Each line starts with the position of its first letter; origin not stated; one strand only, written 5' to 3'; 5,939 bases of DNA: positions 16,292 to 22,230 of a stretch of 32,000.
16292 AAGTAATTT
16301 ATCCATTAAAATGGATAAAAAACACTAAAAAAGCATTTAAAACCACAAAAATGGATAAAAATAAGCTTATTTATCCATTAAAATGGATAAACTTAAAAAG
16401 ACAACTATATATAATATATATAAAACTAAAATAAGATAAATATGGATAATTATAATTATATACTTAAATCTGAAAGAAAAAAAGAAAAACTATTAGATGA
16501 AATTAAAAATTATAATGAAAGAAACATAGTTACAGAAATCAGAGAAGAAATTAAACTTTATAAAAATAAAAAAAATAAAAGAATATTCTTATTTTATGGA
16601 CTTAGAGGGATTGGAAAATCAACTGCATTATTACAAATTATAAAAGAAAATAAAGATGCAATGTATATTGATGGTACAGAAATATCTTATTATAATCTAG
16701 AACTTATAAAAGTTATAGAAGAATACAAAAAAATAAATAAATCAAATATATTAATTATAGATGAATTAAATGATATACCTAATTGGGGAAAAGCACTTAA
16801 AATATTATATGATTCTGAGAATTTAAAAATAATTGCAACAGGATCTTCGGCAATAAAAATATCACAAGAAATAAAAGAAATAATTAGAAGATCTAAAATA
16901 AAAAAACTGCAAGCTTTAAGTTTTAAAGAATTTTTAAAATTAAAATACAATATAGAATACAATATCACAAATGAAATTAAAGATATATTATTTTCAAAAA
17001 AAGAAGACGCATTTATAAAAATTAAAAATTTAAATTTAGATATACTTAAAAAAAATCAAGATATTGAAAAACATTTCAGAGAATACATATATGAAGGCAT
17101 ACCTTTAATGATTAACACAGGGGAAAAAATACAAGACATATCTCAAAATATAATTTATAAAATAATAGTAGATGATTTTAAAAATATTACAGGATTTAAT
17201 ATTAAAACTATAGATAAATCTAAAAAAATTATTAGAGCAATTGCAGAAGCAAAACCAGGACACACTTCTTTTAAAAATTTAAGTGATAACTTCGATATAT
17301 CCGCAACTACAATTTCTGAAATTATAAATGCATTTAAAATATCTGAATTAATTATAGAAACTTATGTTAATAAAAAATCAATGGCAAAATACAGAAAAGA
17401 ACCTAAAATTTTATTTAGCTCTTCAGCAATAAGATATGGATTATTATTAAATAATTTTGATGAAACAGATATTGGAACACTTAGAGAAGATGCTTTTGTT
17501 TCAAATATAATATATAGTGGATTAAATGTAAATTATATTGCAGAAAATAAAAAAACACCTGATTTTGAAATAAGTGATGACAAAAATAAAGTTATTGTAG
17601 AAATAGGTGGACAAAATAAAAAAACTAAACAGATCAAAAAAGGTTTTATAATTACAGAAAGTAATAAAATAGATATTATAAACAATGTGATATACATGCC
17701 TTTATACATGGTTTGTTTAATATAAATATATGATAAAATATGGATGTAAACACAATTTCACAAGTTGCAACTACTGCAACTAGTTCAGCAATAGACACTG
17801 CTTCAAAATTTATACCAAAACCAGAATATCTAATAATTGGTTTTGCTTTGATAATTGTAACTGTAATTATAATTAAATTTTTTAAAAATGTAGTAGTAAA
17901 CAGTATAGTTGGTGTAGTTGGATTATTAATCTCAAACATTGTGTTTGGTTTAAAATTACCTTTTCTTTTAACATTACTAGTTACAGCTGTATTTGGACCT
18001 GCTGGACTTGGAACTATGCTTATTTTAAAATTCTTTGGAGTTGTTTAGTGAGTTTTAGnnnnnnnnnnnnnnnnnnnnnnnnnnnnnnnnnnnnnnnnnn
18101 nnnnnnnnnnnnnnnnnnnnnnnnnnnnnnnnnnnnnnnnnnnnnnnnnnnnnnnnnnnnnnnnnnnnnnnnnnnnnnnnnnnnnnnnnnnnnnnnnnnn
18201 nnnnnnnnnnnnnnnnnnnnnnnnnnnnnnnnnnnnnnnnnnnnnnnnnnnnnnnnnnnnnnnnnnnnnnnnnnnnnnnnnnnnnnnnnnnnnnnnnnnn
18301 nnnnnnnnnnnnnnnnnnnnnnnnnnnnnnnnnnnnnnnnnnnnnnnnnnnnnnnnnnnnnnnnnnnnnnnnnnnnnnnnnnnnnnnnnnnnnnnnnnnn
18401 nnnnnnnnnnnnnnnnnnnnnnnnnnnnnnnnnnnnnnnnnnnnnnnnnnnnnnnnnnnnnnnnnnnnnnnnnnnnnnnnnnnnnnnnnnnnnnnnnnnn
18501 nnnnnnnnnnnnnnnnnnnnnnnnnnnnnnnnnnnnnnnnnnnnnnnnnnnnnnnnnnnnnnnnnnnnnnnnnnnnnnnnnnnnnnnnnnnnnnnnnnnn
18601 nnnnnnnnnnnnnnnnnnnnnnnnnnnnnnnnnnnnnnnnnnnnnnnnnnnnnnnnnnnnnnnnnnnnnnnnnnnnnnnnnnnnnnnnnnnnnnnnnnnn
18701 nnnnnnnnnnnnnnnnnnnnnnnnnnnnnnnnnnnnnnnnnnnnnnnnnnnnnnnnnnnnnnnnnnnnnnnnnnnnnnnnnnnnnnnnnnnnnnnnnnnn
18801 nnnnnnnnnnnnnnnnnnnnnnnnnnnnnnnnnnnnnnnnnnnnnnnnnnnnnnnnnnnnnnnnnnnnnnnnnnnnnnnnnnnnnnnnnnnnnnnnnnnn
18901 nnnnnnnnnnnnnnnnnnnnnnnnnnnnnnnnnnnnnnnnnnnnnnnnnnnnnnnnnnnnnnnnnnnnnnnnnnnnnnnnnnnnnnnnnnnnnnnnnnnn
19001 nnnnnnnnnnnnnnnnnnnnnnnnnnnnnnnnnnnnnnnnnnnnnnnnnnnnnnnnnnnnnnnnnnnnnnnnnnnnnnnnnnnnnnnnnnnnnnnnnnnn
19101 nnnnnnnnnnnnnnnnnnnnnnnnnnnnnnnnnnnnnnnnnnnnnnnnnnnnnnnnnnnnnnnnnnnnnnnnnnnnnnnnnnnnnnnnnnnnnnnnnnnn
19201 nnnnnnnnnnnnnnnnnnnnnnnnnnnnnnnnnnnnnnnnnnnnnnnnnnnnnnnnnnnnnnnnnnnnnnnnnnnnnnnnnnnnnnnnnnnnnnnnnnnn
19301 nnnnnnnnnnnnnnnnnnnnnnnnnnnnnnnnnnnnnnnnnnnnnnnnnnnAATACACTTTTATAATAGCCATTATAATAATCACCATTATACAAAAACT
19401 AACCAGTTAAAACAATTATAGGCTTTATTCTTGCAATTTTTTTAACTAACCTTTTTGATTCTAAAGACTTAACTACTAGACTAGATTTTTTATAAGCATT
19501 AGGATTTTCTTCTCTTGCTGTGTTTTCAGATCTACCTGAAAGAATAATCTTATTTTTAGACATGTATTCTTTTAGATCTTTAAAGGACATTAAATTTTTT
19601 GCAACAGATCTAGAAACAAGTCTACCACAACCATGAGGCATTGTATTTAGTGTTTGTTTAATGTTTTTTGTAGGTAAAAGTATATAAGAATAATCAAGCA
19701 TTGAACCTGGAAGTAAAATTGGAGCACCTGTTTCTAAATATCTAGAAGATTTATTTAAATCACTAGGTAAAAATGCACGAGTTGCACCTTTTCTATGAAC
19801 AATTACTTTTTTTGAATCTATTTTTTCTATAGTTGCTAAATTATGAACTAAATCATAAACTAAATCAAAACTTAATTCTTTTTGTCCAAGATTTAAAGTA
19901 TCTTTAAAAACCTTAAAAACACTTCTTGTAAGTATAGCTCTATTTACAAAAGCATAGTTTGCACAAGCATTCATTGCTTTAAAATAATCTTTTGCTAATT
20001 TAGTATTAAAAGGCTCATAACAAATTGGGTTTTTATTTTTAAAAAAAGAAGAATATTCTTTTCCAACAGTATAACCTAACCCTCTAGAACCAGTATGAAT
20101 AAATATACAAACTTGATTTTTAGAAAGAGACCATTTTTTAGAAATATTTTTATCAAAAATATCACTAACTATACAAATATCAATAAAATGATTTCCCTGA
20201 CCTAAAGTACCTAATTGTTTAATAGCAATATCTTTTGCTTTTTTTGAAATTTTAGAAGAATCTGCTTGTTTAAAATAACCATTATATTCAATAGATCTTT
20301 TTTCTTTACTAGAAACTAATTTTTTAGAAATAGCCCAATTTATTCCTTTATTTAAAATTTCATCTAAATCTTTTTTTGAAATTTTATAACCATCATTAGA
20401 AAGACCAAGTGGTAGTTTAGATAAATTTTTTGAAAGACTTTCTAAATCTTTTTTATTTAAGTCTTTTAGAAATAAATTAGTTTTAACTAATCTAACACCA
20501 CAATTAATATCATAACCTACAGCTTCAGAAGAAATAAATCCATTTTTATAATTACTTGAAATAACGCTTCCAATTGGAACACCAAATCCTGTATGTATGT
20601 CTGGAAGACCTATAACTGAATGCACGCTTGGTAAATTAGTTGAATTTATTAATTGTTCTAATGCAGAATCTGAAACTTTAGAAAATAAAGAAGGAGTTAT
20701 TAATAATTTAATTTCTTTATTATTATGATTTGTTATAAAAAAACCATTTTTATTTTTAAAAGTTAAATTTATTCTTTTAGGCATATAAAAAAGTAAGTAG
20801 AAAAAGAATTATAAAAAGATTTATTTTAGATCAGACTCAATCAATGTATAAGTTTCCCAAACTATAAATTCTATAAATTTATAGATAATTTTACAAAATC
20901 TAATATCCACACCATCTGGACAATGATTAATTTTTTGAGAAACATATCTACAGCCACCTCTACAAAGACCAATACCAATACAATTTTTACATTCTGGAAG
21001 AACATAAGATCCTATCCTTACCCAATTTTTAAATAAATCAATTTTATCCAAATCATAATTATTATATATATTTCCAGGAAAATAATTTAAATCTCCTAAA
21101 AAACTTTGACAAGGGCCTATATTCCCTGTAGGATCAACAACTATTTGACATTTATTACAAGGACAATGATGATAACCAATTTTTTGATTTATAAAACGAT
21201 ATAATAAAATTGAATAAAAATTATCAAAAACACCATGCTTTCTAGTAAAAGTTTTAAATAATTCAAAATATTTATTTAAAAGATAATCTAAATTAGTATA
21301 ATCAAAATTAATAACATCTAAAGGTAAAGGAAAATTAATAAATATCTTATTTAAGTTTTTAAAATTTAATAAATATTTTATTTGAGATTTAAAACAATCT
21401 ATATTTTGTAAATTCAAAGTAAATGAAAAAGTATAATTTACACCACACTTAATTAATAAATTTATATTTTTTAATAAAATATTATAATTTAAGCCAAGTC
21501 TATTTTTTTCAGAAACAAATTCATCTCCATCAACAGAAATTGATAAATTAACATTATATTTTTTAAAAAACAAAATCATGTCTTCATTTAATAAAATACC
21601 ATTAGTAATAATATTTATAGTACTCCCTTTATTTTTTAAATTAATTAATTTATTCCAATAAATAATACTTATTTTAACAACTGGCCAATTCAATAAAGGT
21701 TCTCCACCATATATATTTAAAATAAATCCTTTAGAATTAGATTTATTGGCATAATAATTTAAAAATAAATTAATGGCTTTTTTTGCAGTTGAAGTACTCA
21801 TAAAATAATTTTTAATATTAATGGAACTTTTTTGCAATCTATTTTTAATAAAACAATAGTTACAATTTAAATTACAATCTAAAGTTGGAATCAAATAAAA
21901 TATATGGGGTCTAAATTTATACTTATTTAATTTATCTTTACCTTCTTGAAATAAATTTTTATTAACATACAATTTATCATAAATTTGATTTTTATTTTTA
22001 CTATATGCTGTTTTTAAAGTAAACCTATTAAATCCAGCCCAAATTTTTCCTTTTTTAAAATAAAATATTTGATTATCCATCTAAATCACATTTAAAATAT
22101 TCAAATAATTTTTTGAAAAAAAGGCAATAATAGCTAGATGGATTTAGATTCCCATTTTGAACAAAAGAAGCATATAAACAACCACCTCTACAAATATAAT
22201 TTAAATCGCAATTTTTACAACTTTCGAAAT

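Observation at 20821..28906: Archaeal RiPP-like cluster: four radical SAM/SPASM enzymes, two hidden precursor ORFs, a ComB-like phosphatase, a Zn-ribbon methyltransferase and a PEP-swivel domain protein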

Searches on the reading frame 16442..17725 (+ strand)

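Call 9: search_protein_families(library=pfam, proteins=[window:16442-17725:+], max_evalue=0.001)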
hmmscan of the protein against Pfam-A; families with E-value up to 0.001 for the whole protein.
window:16442-17725:+ (427 aa): 4 families
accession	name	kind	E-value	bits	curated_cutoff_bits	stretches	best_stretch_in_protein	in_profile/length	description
PF13173.12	AAA_14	-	1.2e-23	84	27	1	46-165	2-129/129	AAA domain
PF25199.1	nSTAND_NTPase5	-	2.7e-05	24.4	34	1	26-112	21-108/145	Novel STAND NTPase 5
PF13635.12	DUF4143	-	3.5e-05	24.1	28.1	1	252-362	8-124/160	Domain of unknown function (DUF4143)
PF00004.35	AAA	-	0.00039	21.3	21.2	0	50-112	2-69/131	ATPase family associated with various cellular activities (AAA)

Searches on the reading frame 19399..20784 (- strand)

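Call 9: search_protein_families(library=pfam, proteins=[window:19399-20784:-], max_evalue=0.001)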
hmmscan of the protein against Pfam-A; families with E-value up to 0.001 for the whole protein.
window:19399-20784:- (461 aa): 1 family
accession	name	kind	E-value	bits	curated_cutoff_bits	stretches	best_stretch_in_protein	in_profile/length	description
PF01139.22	RtcB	-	2.4e-120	403.1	27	1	44-460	1-425/426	tRNA-splicing ligase RtcB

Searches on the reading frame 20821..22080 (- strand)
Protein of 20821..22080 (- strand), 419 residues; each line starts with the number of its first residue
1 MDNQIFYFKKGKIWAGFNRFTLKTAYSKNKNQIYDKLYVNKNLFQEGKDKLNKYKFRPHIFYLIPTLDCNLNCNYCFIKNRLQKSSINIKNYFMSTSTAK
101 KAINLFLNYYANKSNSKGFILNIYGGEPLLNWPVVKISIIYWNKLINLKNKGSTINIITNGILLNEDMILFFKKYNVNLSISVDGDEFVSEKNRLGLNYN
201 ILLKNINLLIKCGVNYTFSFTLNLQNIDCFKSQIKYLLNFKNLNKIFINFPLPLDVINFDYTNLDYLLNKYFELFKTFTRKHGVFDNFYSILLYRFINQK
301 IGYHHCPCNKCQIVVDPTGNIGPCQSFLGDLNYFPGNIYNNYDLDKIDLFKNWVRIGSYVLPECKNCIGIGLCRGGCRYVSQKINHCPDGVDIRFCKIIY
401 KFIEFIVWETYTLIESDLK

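Call 3: search_protein_families(library=pfam, proteins=[window:20821-22080:-], max_evalue=0.01)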
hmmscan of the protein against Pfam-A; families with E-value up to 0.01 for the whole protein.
window:20821-22080:- (419 aa): 2 families
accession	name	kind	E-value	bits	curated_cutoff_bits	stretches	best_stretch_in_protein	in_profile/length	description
PF04055.27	Radical_SAM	-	5.6e-13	49.8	29.5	1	64-227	2-156/166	Radical SAM superfamily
PF13353.11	Fer4_12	-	0.00012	22.8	22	1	68-195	14-124/137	4Fe-4S single cluster domain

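Call 4: search_protein_families(library=ncbifam, proteins=[window:20821-22080:-], max_evalue=0.01)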
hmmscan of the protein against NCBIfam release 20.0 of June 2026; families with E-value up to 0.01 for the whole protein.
window:20821-22080:- (419 aa): 42 families (the best 25 are shown)
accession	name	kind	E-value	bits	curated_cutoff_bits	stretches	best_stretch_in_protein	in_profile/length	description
TIGR04136.1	rSAM_FibroRumin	equivalog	1.4e-37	129.7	400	1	59-414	91-457/458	FibroRumin system radical SAM peptide maturase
NF047865.1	rSAM_PapB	equivalog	9.7e-37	126.9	340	1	66-385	10-324/330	PapB family radical SAM/SPASM ranthipeptide maturase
TIGR03974.1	rSAM_six_Cys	equivalog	1.2e-30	106.8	425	1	61-404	99-443/451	thioether cross-link-forming SCIFF peptide maturase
TIGR04064.1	rSAM_nif11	equivalog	8.5e-29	100.5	518.7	2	51-194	70-205/459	nif11-like peptide radical SAM maturase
TIGR03978.1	rSAM_paired_1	equivalog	2.2e-26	92.6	370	1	38-211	62-229/466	His-Xaa-Ser system radical SAM maturase HxsB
TIGR03906.1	quino_hemo_SAM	equivalog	5e-26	91.4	453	2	66-195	101-223/467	quinohemoprotein amine dehydrogenase maturation protein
NF040492.1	not_ScfB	exception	1e-25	90.5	855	1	22-383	58-421/450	ScfB-related radical SAM/SPASM orphan maturase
TIGR04068.1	rSAM_ocin_clost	equivalog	4.9e-22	78.4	500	1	55-398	78-441/462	Cys-rich peptide radical SAM maturase CcpM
NF041298.1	rSAM_mat_DynA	equivalog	9.4e-22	77.5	450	1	64-406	6-349/356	dynobactin maturation radical SAM/SPASM protein DynA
TIGR03942.1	sulfatase_rSAM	equivalog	3.9e-20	72.2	349.45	1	67-402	9-349/363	anaerobic sulfatase maturase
TIGR04083.1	rSAM_pep_methan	hypoth_equivalog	4.7e-20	71.8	300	1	62-393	3-327/376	TIGR04083 family peptide-modifying radical SAM enzyme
NF041707.1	rSAM_YhhB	equivalog_domain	1.4e-19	70.3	445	1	69-207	12-150/369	cyclophane-forming radical SAM/SPASM peptide maturase YhhB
NF038107.1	rSAM_NF038107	equivalog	4.4e-18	65.3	600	1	29-383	56-406/444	Cys-every-fifth radical SAM/SPASM peptide maturase CefB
TIGR04280.1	geopep_mat_rSAM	hypoth_equivalog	4.3e-16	58.9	400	2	61-169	86-185/428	geopeptide radical SAM maturase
NF052473.1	rSAM_FlmE_OhkG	exception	4.8e-15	55.2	500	1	40-209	77-249/481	FlmE/OhkG family radical SAM/SPASM peptide maturase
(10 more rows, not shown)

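Call 55: search_protein_families(library=padloc, proteins=[window:20821-22080:-], max_evalue=0.001)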
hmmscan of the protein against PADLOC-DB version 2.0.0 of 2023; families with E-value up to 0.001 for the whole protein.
window:20821-22080:- (419 aa): 2 families
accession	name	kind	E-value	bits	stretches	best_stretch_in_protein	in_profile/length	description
PDLC02903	pVip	-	1.3e-14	52.3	1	67-185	8-102/257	Viperins not associated with kinases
PDLC02904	pVip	-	2.5e-08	31.8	1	67-187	11-111/262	Viperins associated with kinases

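Call 58: find_related_loci(query=window:20821-22080:-, collection=viral_contigs, flank=10000)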
Query window:20821-22080:- (419 aa) in viral_contigs; peptide patterns used: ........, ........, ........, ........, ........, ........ (x = any residue, [..] = any of these).
7 stretches matched a pattern, but none encodes a relative of the query by tblastn (E <= 1e-3).
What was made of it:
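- Tried and rejected: A viral_contigs scan with rSAM4 found nothing (call 58).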
